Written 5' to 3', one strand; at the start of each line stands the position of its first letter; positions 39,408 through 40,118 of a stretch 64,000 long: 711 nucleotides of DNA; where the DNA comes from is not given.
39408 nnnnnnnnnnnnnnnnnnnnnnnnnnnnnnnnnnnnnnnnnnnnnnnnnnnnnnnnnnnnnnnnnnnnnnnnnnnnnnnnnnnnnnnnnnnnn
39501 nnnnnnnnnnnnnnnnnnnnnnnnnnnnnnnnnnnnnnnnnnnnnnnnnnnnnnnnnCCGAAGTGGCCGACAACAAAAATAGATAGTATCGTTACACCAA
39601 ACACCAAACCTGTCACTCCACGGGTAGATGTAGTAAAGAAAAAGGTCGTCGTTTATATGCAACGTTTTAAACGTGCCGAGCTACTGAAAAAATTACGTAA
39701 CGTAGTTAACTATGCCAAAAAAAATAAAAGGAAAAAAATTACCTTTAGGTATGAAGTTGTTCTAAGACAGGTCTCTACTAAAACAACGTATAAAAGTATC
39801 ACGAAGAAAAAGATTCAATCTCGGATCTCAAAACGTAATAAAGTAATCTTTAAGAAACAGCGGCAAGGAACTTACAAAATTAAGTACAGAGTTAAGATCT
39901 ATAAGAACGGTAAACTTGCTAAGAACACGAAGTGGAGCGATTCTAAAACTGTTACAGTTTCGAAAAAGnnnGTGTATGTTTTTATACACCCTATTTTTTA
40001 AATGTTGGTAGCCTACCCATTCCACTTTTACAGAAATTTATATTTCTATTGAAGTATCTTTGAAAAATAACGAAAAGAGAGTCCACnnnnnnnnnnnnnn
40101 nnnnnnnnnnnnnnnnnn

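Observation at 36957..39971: Secreted RCC1 beta-propeller fused to four near-identical MopE-type Cys/Asp metal-binding repeats and a histone-like lysine tail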

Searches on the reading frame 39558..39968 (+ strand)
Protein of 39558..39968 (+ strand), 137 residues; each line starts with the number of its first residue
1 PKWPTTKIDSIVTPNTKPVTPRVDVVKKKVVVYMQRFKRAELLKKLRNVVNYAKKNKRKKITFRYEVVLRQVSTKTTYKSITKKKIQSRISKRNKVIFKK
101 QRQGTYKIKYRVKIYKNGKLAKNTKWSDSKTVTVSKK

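Call 25: search_protein_representatives(protein=window:39558-39968:+)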
Query: 137 residues. Proteins with E-value up to 0.001 (for the whole library): 25; up to 1e-10: 3; up to 1e-30: 2. The best 25 are listed.
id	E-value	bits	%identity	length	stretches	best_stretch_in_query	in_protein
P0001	2.3e-73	260.6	100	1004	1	1-137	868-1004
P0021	2.0e-41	157.5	65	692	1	6-136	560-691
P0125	6.8e-13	65.4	40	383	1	54-137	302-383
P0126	2.0e-10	57.5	33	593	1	10-136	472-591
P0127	3.2e-07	47.1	41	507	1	11-129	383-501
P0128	5.6e-07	46.3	35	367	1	24-133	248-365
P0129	6.6e-07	46.1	31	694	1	7-136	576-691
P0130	1.0e-06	45.5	35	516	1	9-133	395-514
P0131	1.2e-06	45.3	35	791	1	9-131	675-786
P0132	7.4e-06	42.7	35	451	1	4-133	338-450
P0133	1.2e-05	42.0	34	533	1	20-134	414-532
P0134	1.6e-05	41.6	34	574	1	6-131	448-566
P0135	2.0e-05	41.3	35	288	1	10-118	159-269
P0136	4.8e-05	40.1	41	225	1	55-136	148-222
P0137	5.8e-05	39.8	33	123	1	16-134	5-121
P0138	1.5e-04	38.5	40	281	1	10-135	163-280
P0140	1.9e-04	38.1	41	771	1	8-132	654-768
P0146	7.6e-04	36.2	43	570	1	4-134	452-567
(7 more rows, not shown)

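Call 30: search_solved_structures(query=A2, max_evalue=10, show_alignments=2)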
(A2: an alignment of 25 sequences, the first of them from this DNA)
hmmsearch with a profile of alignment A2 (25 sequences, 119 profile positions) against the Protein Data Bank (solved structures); distinct sequences matched with E-value up to 10: 1.
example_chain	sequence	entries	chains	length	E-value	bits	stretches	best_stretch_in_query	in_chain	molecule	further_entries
7ooc_T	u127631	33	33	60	0.24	14.8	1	14-53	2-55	30S ribosomal protein S21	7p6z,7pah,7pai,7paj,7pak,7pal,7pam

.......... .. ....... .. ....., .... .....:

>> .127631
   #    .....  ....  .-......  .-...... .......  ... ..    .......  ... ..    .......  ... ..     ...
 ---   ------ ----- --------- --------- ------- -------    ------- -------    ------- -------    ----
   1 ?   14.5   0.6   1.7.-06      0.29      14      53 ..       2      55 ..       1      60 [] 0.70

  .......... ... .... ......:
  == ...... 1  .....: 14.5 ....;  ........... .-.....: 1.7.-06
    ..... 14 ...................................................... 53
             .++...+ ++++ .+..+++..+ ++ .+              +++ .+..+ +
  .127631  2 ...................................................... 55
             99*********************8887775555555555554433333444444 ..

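Call 31: find_homologous_proteins(query=A2, max_evalue=0.001)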
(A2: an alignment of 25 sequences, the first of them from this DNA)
Query A2 (25 sequences): 1162 candidates shared short words with the query, none scored E <= 0.001.

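Call 38: predict_structure(alignment_id=A2)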
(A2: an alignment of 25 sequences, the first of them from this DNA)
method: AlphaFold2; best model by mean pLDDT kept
length: 128 residues; sequences in the alignment: 25
mean_pLDDT: 87.8   pTM: 0.80
mean pLDDT of the five models: 87.8, 87.3, 87.1, 87.0, 85.1
residues with pLDDT >= 90: 96; 70-90: 8; 50-70: 21; < 50: 3
segments of 3 or more residues with pLDDT < 50: none
pLDDT, mean of each block of 10 residues (from residue 1): 96 96 98 72 55 97 74 77 98 95 96 97 91
secondary structure, 60 per line:
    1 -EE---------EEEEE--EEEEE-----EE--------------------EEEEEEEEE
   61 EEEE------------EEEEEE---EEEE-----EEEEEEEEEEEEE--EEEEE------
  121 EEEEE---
elements in order: E13-17 E20-24 E52-64 E77-82 E86-89 E95-107 E110-114 E121-125

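Call 60: list_cluster_members(proteins=[P0125, P0126, P0127, P0129, P0131, P0133, P0138, P0140, P0146, P0035])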
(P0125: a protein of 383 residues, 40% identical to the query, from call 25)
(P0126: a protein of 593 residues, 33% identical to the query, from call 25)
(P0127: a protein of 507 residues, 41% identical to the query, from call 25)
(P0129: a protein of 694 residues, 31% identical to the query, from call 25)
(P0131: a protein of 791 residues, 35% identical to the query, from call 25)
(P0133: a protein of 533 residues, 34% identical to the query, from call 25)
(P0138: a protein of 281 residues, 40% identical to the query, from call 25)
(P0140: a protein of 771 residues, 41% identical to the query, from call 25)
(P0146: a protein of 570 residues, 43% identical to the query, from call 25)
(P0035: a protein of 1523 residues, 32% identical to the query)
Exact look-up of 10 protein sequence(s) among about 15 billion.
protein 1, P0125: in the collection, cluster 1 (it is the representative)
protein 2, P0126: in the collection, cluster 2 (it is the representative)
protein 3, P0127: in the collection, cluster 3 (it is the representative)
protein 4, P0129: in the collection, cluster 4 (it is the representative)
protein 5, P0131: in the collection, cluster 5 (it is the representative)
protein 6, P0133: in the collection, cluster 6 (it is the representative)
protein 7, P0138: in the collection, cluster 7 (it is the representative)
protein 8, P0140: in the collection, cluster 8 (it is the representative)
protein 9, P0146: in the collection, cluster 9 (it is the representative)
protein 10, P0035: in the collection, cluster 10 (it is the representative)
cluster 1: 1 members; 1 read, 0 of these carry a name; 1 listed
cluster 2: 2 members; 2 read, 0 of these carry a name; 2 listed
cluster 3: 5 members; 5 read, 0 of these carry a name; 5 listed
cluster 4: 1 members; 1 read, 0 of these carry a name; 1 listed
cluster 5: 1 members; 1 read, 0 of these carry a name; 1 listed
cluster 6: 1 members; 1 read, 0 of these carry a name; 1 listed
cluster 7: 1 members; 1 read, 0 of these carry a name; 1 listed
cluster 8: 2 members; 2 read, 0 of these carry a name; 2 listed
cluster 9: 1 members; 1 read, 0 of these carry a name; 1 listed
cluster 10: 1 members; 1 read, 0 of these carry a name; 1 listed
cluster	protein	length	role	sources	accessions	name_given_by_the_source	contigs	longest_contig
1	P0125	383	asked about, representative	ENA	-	-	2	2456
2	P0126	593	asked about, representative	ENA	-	-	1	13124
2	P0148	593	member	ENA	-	-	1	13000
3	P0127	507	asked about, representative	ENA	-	-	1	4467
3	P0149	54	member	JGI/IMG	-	-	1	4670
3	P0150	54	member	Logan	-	-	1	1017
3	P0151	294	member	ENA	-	-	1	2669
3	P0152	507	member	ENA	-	-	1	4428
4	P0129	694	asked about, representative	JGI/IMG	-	-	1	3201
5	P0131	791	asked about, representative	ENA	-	-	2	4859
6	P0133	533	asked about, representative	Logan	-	-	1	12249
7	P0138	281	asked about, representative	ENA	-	-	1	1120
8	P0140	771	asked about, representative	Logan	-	-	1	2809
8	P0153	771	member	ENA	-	-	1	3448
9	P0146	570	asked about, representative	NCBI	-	-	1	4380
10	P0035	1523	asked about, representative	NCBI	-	-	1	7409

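Call 62: find_encoding_contigs(protein=P0126, flank=10000, max_places=3)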
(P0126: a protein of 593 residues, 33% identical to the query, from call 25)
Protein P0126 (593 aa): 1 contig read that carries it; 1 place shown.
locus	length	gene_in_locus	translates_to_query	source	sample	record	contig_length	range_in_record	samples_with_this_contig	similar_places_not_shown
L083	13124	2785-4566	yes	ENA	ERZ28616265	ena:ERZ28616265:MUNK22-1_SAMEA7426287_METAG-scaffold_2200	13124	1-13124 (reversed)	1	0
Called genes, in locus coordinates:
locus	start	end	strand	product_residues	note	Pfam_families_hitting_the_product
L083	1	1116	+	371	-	?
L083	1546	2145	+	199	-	PF00089:Trypsin, PF13365:Trypsin_2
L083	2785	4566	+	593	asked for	-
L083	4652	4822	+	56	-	-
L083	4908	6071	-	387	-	PF13173:AAA_14, PF13635:DUF4143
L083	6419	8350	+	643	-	-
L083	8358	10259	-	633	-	PF00512:HisKA, PF02518:HATPase_c, PF00072:Response_reg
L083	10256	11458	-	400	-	PF00072:Response_reg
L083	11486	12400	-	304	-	-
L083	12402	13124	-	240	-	?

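Call 63: find_encoding_contigs(protein=P0133, flank=10000, max_places=3)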
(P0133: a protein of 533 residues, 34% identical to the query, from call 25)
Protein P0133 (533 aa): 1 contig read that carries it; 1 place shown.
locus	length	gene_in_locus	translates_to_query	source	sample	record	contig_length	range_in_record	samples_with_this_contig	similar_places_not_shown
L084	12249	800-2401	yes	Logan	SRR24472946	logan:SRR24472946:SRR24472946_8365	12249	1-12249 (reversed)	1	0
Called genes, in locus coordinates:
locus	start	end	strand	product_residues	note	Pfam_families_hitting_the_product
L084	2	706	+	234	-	?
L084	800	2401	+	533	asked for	PF00058:Ldl_recept_b (faint)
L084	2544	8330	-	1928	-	PF03109:ABC1 (weak)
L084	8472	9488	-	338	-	-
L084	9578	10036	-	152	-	PF01668:SmpB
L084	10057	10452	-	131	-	PF02261:Asp_decarbox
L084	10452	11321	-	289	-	PF02548:Pantoate_transf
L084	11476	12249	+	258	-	?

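Call 65: search_protein_families(library=pfam, alignment_id=A2, max_evalue=10)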
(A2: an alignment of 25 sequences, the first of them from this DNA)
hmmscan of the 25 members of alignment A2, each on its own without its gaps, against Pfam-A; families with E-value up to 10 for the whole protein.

A. member 1, seq(128 aa): 0 families

B. families by the number of members that match (of 25 scanned): 39 families (the first 25 are shown)
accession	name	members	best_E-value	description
PF04234.18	CopC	14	0.0019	CopC domain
PF07495.19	Y_Y_Y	9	0.0042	Y_Y_Y domain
PF24421.1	Ig_J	6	0.00035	Tip attachment protein J, Ig-like domain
PF22433.2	MtxA_IG-like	6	0.0031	Magnetotaxis protein MtxA, Immunoglobulin-like domain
PF00041.27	fn3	6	0.0037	Fibronectin type III domain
PF17973.7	bMG10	5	0.0014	Bacterial Alpha-2-macroglobulin MG10 domain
PF23194.1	NOMO_5th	5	0.014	NOMO fifth transthyretin-like domain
PF23623.1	GBD_IRG7_N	5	0.018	IRG7 N-terminal galactose binding domain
PF09294.16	Interfer-bind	4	0.0028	Interferon-alpha/beta receptor, fibronectin type III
PF13620.12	CarboxypepD_reg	3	0.0021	Carboxypeptidase regulatory-like domain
PF23608.1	Ig_ILCR1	3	0.0026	ILCR1 Ig-like domain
PF17210.9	SdrD_B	3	0.0026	SdrD B-like domain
PF21426.3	GBS104-like_Ig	3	0.029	Tip pilin GBS104-like, Ig-like domain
PF17802.7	SpaA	2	0.05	Prealbumin-like fold domain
PF05486.17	SRP9-21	2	0.2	Signal recognition particle 9 kDa protein (SRP9)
PF18962.6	Por_Secre_tail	1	0.023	Secretion system C-terminal sorting domain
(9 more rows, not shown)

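Call 69: find_homologous_proteins(query=window:39558-39968:+, max_evalue=0.01)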
Query window:39558-39968:+: 23 candidates shared short words with the query, none scored E <= 0.01.

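Call 74: fold_search(model_id=the predicted structure, library=pdb)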
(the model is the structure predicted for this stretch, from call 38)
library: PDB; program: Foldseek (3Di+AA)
matches with E <= 10: 1253; with E <= 0.001: 20
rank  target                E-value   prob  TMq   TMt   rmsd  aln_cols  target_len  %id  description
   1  6nmy_D                2.1e-04  1.00  0.52  0.36   7.0       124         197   12  A Cytokine-receptor complex (released 2020-01-22)
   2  4qqv_C                2.3e-04  1.00  0.52  0.18   8.2       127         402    9  Extracellular domains of mouse IL-3 beta receptor (released 2014-09-03)
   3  4y5x_F                4.2e-04  1.00  0.58  0.38   4.7       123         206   13  Diabody 305 complex with EpoR (released 2015-03-18)
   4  4y5x_L                4.4e-04  1.00  0.58  0.38   4.7       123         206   13  Diabody 305 complex with EpoR (released 2015-03-18)
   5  1egj_A                4.7e-04  1.00  0.55  0.68   6.8       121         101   12  DOMAIN 4 OF THE BETA COMMON CHAIN IN COMPLEX WITH AN ANTIBODY (released 2001-02-15)
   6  8tld_E                4.7e-04  1.00  0.50  0.55   7.1       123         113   12  Structure of the IL-5 Signaling Complex (released 2024-04-10)
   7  6nmy_B                5.2e-04  1.00  0.51  0.35   7.0       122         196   12  A Cytokine-receptor complex (released 2020-01-22)
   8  2gys_A                5.5e-04  1.00  0.54  0.19   8.1       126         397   13  2.7 A structure of the extracellular domains of the human beta common receptor involved in IL-3, IL-5, and GM-CSF sign (released 2006-06-20)
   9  4qqv_A                5.5e-04  1.00  0.53  0.18   8.1       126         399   11  Extracellular domains of mouse IL-3 beta receptor (released 2014-09-03)
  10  1cn4_A                7.2e-04  1.00  0.55  0.34   6.3       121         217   12  ERYTHROPOIETIN COMPLEXED WITH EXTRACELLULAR DOMAINS OF ERYTHROPOIETIN RECEPTOR (released 1999-08-11)
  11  1ern_A                8.0e-04  1.00  0.60  0.38   4.5       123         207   13  NATIVE STRUCTURE OF THE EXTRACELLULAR DOMAIN OF ERYTHROPOIETIN (EPO) RECEPTOR [EBP] (released 2000-01-07)
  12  4nn6_B                8.0e-04  1.00  0.57  0.39   6.7       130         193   17  Cytokine receptor complex - Crystal form 1B (released 2014-03-19)
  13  2edd_MODEL_1_A        8.0e-04  1.00  0.55  0.57   7.2       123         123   17  Solution structure of the fifth fibronectin type III domain of human Netrin receptor DCC (released 2008-03-04)
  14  1ern_B                8.4e-04  1.00  0.58  0.37   4.6       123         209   13  NATIVE STRUCTURE OF THE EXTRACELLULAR DOMAIN OF ERYTHROPOIETIN (EPO) RECEPTOR [EBP] (released 2000-01-07)
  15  4qqv_B                8.4e-04  1.00  0.55  0.19   7.4       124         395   10  Extracellular domains of mouse IL-3 beta receptor (released 2014-09-03)
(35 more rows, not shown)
